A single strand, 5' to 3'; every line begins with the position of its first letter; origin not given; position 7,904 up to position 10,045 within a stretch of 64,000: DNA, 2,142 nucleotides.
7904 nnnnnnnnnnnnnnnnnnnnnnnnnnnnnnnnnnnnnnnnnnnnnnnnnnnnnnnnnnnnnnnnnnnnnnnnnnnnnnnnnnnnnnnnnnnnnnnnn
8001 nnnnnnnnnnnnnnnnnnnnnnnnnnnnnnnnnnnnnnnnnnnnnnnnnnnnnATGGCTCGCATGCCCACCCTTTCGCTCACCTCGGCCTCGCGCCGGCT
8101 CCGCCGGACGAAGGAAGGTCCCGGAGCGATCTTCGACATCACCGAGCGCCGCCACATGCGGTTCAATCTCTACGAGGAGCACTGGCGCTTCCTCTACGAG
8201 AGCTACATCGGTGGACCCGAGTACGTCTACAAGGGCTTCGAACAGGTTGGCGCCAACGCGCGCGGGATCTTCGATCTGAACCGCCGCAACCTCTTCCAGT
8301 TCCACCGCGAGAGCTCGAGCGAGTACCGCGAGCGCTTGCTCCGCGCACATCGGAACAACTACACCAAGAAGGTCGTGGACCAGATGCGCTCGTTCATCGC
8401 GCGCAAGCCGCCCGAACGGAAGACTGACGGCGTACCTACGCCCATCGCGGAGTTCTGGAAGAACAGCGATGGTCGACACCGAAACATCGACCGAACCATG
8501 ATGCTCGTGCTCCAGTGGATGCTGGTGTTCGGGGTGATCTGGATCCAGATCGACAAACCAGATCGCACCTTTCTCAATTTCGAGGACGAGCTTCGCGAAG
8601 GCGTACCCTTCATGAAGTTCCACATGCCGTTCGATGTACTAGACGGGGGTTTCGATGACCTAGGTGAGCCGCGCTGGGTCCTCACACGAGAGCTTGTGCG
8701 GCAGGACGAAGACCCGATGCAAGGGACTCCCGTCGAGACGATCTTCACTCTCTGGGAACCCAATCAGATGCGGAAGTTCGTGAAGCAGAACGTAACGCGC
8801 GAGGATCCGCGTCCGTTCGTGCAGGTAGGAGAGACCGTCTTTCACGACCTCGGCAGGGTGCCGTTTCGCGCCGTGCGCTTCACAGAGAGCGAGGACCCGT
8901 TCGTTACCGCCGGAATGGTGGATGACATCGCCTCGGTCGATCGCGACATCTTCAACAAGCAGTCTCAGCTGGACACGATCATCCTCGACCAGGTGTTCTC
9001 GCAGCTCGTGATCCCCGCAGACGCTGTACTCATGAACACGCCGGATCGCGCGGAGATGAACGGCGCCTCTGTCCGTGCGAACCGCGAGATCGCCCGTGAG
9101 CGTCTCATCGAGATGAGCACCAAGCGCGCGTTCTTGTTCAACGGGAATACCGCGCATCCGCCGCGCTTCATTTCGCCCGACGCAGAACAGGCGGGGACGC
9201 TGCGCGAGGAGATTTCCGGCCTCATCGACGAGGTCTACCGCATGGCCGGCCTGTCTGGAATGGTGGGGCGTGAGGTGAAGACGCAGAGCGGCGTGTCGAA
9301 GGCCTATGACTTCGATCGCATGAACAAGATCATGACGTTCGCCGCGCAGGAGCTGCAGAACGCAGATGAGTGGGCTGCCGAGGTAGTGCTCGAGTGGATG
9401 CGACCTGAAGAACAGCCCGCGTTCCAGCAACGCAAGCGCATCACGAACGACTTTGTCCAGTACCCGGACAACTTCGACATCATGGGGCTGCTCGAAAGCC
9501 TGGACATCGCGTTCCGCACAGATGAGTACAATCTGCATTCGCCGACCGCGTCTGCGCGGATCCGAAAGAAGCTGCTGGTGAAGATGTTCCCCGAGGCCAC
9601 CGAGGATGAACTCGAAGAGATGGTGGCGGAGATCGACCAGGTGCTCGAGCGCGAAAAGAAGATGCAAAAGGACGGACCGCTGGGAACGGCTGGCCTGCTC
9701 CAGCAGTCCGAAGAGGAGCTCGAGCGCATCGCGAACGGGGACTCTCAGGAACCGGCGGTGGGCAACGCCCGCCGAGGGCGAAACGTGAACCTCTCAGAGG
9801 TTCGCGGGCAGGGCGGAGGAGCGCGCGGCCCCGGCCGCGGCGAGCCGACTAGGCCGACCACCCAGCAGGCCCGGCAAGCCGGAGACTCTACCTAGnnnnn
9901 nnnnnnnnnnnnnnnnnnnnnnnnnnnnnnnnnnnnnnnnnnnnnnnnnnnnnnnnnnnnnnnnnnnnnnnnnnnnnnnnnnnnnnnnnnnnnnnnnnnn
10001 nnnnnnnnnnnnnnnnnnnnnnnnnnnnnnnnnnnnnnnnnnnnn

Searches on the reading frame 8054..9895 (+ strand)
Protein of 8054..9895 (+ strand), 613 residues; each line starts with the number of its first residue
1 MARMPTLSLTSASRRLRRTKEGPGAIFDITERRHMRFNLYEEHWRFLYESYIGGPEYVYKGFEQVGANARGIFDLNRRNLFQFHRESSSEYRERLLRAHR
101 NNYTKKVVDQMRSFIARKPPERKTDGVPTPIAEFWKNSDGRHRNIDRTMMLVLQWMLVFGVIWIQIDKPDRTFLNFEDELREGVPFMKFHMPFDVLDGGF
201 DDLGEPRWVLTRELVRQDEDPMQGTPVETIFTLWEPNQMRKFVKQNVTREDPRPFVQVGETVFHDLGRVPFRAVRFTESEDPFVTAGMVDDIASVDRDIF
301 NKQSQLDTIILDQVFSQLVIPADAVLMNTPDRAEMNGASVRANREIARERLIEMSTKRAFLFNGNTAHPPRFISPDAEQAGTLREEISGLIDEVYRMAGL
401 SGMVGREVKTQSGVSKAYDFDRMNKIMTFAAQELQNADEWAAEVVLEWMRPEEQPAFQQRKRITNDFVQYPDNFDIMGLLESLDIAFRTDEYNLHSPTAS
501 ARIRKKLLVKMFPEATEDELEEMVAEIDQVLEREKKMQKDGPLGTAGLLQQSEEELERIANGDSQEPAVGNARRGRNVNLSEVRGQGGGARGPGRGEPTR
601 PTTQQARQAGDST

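Call 8: search_protein_families(library=phrogs, proteins=[window:8054-9895:+], max_evalue=0.001)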
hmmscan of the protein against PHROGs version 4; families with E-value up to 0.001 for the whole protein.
window:8054-9895:+ (613 aa): 3 families
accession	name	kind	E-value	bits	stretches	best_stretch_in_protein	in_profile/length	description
phrog_145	-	head and packaging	1.6e-50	173.3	1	30-539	10-478/493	portal protein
phrog_12458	-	unknown function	1e-27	98.2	1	23-247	23-235/265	-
phrog_20858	-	unknown function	3.5e-22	79.9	1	348-527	13-189/250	-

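Call 25: search_dna_similar(query=window:8054-9895:+, collection=phages, mode=protein, max_rows=15)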
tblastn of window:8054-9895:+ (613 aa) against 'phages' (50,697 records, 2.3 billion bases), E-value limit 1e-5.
Records with a match: 40; places in all: 40; records where one place covers at least 80% of the query: 28.
Best place of each record, by identity: <60% 40.
By first word of the organism name: Rhizobium 10; Pseudomonas 6; Klebsiella 6; Escherichia 4; Pelagibacter 4; Nitratiruptor 3; Salmonella 2; Stenotrophomonas 2; Xanthomonas 1; Tunturiibacter 1; and 1 more.
By host as written in the record: Pseudomonas syringae pv. actinidiae 3; Pseudomonas syringae pv. avii 2; - 2; Rhizobium etli CFN42 2; Salmonella enterica subsp. enterica serovar Typhimurium strain LT2 2; Candidatus Pelagibacter sp. HTCC7211 2; Pseudomonas syringae CC0094 1; Rhizobium phaseoli N1_10 1; and 25 more.
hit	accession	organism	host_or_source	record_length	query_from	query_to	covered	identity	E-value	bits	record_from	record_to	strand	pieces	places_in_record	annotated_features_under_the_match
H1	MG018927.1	Pseudomonas phage nickie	Pseudomonas syringae pv. avii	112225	29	579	90%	29.1%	1e-52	201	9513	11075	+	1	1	portal protein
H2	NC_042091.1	Pseudomonas phage nickie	Pseudomonas syringae pv. avii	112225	29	579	90%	29.1%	1e-52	201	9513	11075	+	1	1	portal protein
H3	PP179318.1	Pseudomonas phage Nican01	Pseudomonas syringae CC0094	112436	29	541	84%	30.1%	6e-54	205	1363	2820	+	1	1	portal protein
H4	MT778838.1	Rhizobium phage V1VFA-S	-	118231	25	532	83%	30.4%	6e-55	207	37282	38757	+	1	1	portal protein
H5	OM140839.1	Pseudomonas phage ZY21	Pseudomonas syringae pv. actinidiae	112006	29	541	84%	30.0%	2e-52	200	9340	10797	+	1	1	portal protein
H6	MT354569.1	Pseudomonas phage phiK7B1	Pseudomonas syringae pv. actinidiae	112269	29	541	84%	30.0%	2e-52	200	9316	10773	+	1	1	portal protein | major capsid protein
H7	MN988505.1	Rhizobium phage RHph_N1_10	Rhizobium phaseoli N1_10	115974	31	545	84%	29.8%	1e-52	201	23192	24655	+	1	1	putative phage portal protein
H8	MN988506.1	Rhizobium phage RHph_N1_15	Rhizobium phaseoli N1_15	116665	31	545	84%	29.8%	1e-52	201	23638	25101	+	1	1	hypothetical protein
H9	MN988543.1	Rhizobium phage RHph_N2_6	Rhizobium phaseoli N2_6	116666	31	545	84%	29.8%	1e-52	201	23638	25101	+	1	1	hypothetical protein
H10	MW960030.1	Rhizobium phage RHph_X66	R. phaseoli sv. phaseoli INC 2-5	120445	25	532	83%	30.2%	7e-55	207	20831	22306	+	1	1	putative portal protein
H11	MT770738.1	Rhizobium phage B1VFA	Rhizobium leguminosarum VF39SM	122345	25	532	83%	30.2%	4e-54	205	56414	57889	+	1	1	portal protein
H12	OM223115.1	Pseudomonas phage hairong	Pseudomonas syringae pv. actinidiae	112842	29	547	85%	29.4%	7e-51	196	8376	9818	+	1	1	portal protein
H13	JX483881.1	Rhizobium phage RHEph10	Rhizobium etli CFN42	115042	31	532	82%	29.6%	2e-53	203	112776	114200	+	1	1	putative phage portal protein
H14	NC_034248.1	Rhizobium phage RHEph10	Rhizobium etli CFN42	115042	31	532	82%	29.6%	2e-53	203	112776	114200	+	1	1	putative phage portal protein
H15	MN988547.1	Rhizobium phage RHph_Y2_11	Rhizobium etli Y2_11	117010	31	532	82%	29.5%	3e-52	199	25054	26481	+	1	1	putative phage portal protein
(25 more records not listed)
